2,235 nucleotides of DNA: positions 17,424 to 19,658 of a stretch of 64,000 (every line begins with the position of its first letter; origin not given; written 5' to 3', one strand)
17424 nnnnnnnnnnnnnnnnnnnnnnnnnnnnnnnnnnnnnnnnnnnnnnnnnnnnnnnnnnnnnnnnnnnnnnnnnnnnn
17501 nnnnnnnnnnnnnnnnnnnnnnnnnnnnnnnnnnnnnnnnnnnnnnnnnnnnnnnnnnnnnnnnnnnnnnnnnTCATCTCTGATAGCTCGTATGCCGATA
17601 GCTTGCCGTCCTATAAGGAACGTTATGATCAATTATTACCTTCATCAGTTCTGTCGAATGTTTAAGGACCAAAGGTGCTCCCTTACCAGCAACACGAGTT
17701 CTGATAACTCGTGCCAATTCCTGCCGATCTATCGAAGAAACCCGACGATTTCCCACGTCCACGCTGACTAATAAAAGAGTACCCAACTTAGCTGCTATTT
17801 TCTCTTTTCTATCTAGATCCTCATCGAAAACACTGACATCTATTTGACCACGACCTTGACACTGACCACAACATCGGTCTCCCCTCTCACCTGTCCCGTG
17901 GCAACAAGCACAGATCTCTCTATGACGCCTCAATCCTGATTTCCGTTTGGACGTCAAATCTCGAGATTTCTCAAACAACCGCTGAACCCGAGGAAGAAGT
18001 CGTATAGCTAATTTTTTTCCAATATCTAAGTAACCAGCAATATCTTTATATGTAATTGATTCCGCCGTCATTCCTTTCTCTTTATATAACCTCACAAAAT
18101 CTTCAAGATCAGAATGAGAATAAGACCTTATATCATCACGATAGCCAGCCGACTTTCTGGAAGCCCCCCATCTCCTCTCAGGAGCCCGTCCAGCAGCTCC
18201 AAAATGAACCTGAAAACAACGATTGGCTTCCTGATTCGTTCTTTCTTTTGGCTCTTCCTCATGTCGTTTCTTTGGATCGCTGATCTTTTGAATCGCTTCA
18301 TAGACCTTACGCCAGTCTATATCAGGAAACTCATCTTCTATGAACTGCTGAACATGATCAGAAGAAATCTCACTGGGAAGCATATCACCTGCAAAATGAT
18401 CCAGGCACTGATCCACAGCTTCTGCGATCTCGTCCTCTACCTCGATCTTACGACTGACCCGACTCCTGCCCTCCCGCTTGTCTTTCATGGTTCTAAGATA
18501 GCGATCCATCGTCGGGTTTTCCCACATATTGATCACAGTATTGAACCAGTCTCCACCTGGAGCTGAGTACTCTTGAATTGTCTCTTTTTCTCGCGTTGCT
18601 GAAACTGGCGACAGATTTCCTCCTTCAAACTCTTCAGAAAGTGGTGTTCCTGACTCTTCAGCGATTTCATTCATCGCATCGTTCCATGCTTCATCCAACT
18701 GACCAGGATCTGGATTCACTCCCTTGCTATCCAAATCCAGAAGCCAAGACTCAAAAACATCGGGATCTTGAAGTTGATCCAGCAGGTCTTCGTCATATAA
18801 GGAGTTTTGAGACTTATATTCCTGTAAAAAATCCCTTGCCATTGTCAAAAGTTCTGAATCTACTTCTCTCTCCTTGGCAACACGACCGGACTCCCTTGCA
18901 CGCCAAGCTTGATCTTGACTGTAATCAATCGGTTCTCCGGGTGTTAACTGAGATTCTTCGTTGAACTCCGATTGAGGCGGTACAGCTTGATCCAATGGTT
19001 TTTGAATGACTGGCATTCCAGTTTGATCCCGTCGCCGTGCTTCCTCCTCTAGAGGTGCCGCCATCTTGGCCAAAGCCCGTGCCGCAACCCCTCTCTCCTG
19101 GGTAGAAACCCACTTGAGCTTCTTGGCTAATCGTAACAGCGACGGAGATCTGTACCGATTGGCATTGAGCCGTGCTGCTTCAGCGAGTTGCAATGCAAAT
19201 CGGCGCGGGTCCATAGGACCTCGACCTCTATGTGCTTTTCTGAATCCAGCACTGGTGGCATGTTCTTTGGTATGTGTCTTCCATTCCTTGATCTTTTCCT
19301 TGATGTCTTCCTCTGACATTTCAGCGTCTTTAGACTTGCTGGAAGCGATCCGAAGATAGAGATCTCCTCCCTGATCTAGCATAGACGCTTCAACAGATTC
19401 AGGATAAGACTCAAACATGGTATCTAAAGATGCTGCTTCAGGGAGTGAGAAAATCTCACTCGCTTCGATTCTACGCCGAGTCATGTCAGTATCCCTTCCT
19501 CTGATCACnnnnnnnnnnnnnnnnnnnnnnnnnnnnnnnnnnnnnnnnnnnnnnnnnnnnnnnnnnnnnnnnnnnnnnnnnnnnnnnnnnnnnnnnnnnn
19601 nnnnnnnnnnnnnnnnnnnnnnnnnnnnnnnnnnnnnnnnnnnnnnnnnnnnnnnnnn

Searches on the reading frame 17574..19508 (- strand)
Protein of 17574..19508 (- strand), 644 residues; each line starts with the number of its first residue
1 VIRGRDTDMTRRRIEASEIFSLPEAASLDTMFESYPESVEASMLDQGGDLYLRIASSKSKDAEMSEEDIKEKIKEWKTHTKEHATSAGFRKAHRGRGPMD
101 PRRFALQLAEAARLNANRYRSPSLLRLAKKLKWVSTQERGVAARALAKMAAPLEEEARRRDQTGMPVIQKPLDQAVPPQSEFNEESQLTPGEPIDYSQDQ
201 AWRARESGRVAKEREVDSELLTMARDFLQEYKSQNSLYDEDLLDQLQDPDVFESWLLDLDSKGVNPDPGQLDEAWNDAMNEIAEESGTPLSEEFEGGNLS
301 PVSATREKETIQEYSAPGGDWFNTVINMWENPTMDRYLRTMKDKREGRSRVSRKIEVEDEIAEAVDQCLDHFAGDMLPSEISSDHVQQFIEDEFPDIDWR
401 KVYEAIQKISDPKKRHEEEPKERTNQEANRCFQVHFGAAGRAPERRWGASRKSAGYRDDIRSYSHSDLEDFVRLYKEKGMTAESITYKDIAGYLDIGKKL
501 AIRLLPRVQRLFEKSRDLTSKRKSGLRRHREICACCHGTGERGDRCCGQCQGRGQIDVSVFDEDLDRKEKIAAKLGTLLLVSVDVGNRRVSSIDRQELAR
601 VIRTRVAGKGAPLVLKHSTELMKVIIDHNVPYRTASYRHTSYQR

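Call 6: search_protein_families(library=phrogs, proteins=[window:17574-19508:-], max_evalue=0.001)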
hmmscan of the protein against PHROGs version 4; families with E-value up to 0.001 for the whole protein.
window:17574-19508:- (644 aa): 0 families

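Call 21: search_protein_families(library=pfam, proteins=[window:17574-19508:-], max_evalue=0.001)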
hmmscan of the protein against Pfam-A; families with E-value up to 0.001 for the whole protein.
window:17574-19508:- (644 aa): 0 families

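Call 65: search_solved_structures(query=window:17574-19508:-, max_evalue=1)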
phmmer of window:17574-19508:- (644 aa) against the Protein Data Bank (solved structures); distinct sequences matched with E-value up to 1: 0.
